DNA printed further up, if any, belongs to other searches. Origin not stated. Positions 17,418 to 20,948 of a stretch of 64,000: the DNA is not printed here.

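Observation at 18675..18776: Single-chain PFOR that lacks the 2x[4Fe-4S] ferredoxin domain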

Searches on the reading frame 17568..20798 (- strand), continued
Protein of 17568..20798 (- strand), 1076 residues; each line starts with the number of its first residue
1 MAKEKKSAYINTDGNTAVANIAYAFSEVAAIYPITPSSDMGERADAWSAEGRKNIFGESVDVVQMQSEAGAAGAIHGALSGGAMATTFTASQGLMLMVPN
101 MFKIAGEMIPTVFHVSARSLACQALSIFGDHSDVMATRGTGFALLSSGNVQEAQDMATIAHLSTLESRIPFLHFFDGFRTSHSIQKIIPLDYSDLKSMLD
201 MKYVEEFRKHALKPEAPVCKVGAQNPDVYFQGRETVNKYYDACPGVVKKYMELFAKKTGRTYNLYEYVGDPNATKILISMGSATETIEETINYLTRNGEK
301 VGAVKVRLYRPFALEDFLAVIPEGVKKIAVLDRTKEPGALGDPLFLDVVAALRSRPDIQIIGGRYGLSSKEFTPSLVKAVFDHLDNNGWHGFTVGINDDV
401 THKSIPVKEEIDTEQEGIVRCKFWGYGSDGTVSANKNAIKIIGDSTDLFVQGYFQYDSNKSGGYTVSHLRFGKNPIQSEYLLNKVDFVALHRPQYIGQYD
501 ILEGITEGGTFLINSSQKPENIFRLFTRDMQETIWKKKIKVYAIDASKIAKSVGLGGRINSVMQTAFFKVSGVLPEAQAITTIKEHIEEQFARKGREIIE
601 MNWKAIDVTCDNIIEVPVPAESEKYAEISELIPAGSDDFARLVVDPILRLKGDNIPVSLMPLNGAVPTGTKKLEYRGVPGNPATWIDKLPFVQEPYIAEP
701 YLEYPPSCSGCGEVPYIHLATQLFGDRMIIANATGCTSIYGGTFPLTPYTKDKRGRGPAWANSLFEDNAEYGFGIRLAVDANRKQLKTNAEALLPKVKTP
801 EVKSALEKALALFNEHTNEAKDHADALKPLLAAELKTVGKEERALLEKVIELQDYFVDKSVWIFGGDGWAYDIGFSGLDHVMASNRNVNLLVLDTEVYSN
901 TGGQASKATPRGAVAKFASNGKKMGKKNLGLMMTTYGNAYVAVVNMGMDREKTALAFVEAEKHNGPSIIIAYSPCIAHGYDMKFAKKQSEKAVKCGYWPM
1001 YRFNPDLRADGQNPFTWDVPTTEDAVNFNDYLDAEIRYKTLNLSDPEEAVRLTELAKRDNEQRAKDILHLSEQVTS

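Call 53: find_encoding_contigs(protein=P0117, flank=10000, max_places=2)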
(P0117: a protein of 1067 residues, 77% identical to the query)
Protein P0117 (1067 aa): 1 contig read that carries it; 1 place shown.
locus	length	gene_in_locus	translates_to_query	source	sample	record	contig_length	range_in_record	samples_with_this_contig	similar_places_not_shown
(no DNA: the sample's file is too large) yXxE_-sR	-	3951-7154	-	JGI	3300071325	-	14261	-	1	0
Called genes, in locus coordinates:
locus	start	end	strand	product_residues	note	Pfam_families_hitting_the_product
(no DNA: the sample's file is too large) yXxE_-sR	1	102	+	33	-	?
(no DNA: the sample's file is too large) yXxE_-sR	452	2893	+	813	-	PF13620:CarboxypepD_reg, PF13715:CarbopepD_reg_2, PF07715:Plug (weak), PF00593:TonB_dep_Rec_b-barrel, PF14905:OMP_b-brl_3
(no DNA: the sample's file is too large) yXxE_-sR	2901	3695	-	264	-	-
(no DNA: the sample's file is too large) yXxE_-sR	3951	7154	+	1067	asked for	PF01855:POR_N, PF17147:PFOR_II, PF01558:POR, PF10371:EKR, PF02775:TPP_enzyme_C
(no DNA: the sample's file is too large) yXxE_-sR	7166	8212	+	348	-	PF01180:DHO_dh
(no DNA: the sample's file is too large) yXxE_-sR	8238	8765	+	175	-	PF00258:Flavodoxin_1, PF12724:Flavodoxin_5 (weak)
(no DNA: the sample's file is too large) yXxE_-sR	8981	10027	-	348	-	PF02775:TPP_enzyme_C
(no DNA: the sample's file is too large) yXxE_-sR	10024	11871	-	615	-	PF01558:POR, PF01855:POR_N, PF17147:PFOR_II (faint)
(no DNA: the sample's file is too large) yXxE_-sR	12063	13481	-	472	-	PF00361:Proton_antipo_M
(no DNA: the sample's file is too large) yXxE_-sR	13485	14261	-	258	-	?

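Call 68: predict_structure(alignment_id=A2)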
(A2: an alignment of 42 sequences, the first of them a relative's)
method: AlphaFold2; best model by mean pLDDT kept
length: 1076 residues; sequences in the alignment: 42
mean_pLDDT: 57.8   pTM: 0.44
mean pLDDT of the five models: 57.8, 54.8, 54.4, 49.0, 48.8
residues with pLDDT >= 90: 57; 70-90: 325; 50-70: 236; < 50: 458
segments of 3 or more residues with pLDDT < 50: 1-145, 169-196, 203-239, 335-341, 366-371, 397-400, 427-430, 457-467, 622-634, 643-682, 700-713, 732-767, 866-876, 895-931, 973-982, 995-1003, 1014-1016, 1019-1028, 1039-1044, 1070-1076
pLDDT, mean of each block of 10 residues (from residue 1): 31 30 27 27 39 36 32 32 31 31 35 31 28 32 48 60 53 30 33 48 45 33 29 44 63 73 85 89 73 88 78 74 90 48 71 84 58 77 83 57 69 67 60 65 67 52 43 55 72 67 82 82 76 86 87 79 83 76 82 80 87 82 43 46 47 36 29 39 58 59 35 52 64 37 27 35 45 75 89 88 91 83 88 84 87 85 56 48 77 47 31 48 37 66 60 73 79 41 51 43 50 49 47 50 55 62 51 36
secondary structure, 60 per line:
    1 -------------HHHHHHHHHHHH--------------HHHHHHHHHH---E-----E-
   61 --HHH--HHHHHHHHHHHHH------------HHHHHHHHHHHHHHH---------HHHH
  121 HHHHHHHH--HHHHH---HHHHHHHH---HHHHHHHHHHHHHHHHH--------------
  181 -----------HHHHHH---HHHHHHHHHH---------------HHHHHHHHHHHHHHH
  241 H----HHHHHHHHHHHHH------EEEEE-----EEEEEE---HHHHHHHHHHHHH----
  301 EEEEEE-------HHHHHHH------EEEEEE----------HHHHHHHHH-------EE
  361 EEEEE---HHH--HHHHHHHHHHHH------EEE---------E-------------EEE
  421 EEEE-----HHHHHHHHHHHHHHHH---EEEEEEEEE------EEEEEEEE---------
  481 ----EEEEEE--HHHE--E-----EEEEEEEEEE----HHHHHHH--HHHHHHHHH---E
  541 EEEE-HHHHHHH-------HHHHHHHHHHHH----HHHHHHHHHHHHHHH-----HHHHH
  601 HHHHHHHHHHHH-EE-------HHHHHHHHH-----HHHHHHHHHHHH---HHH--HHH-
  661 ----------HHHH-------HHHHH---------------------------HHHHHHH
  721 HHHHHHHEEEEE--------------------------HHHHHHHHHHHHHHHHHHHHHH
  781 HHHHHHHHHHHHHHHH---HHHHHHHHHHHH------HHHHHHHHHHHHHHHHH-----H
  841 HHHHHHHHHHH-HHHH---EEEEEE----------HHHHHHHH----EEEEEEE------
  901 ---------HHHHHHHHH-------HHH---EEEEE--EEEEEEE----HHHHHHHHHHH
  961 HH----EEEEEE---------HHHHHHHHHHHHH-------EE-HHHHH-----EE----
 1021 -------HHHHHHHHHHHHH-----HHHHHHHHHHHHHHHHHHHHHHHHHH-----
elements in order (helices of 4 or more, strands of 3 or more residues): H14-25 H40-49 H68-80 H93-107 H117-128 H131-135 H139-146 H150-166 H192-197 H201-210 H226-241 H246-258 E265-269 E275-280 H284-296 E301-306 H314-320 E327-332 H343-351 E359-365 H374-385 E392-394 E418-424 H430-445 E449-457 E464-471 E485-490 E505-514 H519-525 H528-536 E540-544 H546-552 H560-571 H576-590 H596-612 H623-631 H637-648 H671-674 H682-686 H714-727 E728-732 H759-796 H800-811 H818-834 H840-851 H853-856 E860-865 H876-883 E888-894 H910-918 E932-936 E939-945 H950-962 E967-972 H982-994 H1005-1009 H1028-1040 H1046-1071

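Call 70: find_related_loci(query=L005:7989-11207:+, collection=metagenome_contigs, flank=6000)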
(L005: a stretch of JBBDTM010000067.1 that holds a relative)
Query L005:7989-11207:+ (1072 aa) in metagenome_contigs; peptide patterns used: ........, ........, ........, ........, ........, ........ (x = any residue, [..] = any of these).
600 stretches matched a pattern (row limit reached: there are more); 598 encode a relative of the query (tblastn E <= 1e-3); the best 80 are kept; 80 distinct loci.
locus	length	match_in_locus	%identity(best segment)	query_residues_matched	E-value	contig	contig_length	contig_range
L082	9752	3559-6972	47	1-1069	0e+0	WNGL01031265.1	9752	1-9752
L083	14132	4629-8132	44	1-1066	0e+0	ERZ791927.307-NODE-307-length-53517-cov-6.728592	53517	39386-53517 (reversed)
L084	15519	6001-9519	43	1-1068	0e+0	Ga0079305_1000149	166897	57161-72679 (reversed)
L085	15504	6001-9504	54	6-1069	0e+0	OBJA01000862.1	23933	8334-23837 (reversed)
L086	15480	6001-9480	57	7-1070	0e+0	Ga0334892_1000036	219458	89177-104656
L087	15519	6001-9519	56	3-1068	0e+0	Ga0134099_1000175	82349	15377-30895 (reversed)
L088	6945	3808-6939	52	1-944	0e+0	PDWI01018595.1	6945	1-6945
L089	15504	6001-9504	55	6-1068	0e+0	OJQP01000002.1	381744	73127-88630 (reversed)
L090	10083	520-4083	57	6-1068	0e+0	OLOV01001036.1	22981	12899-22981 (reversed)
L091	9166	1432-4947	55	1-1067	0e+0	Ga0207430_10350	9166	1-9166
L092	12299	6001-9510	53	1-1067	0e+0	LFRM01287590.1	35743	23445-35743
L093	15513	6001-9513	56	6-1068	0e+0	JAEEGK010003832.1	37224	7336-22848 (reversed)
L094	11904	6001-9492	55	7-1071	0e+0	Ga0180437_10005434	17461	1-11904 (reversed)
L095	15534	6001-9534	53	1-1067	0e+0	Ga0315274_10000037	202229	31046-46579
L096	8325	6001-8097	54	3-690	0e+0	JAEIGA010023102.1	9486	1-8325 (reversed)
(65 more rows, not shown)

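Call 73: find_encoding_contigs(protein=P0412, flank=8000, max_places=3)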
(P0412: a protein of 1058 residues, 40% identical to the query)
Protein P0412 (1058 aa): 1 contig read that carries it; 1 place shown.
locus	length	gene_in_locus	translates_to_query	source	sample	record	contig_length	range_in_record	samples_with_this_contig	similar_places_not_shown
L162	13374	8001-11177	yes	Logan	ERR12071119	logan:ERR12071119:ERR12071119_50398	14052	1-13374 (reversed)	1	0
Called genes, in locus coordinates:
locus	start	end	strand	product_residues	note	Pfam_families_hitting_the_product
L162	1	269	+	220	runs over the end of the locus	PF06130:PTAC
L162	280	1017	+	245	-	-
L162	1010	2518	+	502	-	PF00171:Aldedh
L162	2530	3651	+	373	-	PF00465:Fe-ADH, PF13685:Fe-ADH_2, PF25137:ADH_Fe_C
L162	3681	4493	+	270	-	PF00230:MIP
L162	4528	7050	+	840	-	PF02901:PFL-like, PF01228:Gly_radical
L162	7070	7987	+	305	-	PF13353:Fer4_12 (weak), PF04055:Radical_SAM, PF00037:Fer4 (weak), PF12837:Fer4_6 (weak), PF14697:Fer4_21 (weak), PF12838:Fer4_7, PF13187:Fer4_9 (weak), PF00037:Fer4 (weak), +5 more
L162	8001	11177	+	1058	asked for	PF01855:POR_N, PF17147:PFOR_II, PF01558:POR, PF02775:TPP_enzyme_C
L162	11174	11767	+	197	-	PF00936:BMC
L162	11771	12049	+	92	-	PF00936:BMC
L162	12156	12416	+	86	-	PF03319:EutN_CcmL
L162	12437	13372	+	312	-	?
